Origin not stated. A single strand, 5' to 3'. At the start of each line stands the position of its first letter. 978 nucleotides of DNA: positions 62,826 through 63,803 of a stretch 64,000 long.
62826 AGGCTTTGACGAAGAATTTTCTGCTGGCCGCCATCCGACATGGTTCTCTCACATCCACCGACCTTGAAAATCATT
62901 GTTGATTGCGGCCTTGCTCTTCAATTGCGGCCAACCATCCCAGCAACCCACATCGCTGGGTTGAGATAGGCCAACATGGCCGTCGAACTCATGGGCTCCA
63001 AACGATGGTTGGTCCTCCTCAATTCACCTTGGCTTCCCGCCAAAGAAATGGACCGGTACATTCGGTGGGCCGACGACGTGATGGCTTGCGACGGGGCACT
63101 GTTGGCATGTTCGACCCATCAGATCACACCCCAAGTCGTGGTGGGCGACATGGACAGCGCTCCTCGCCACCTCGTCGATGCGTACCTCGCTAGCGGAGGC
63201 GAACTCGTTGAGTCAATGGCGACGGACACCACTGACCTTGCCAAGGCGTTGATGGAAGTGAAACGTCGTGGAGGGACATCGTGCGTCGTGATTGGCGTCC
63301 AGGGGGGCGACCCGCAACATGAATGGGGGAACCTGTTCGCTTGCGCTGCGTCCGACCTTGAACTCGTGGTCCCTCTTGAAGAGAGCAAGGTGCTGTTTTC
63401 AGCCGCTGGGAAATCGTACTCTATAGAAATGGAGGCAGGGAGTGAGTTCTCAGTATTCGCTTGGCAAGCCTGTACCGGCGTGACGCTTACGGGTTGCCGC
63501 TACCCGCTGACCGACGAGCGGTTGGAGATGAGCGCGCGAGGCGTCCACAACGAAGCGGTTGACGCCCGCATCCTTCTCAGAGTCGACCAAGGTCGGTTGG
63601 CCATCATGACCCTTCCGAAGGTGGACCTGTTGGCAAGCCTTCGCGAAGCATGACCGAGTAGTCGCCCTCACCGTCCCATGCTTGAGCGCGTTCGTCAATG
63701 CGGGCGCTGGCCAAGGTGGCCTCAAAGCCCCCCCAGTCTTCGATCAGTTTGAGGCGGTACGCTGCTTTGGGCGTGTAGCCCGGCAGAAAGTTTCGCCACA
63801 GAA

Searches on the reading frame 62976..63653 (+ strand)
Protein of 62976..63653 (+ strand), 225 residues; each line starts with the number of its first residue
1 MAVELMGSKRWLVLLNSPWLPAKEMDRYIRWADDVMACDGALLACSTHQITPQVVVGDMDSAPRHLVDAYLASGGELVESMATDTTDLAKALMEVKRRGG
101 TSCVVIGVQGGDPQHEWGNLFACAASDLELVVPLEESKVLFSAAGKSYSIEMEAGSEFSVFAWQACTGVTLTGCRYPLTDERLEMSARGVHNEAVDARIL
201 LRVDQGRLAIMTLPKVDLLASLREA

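Call 19: search_protein_families(library=pfam, proteins=[window:62976-63653:+], max_evalue=0.001)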
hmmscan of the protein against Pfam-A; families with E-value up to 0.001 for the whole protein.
window:62976-63653:+ (225 aa): 2 families
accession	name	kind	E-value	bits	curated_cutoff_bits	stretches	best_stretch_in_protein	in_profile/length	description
PF04263.21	TPK_catalytic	-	2.8e-14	53.4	30.7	1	26-123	2-101/113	Thiamin pyrophosphokinase, catalytic domain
PF04265.19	TPK_B1_binding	-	1.5e-05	25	22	1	154-206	10-65/67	Thiamin pyrophosphokinase, vitamin B1 binding domain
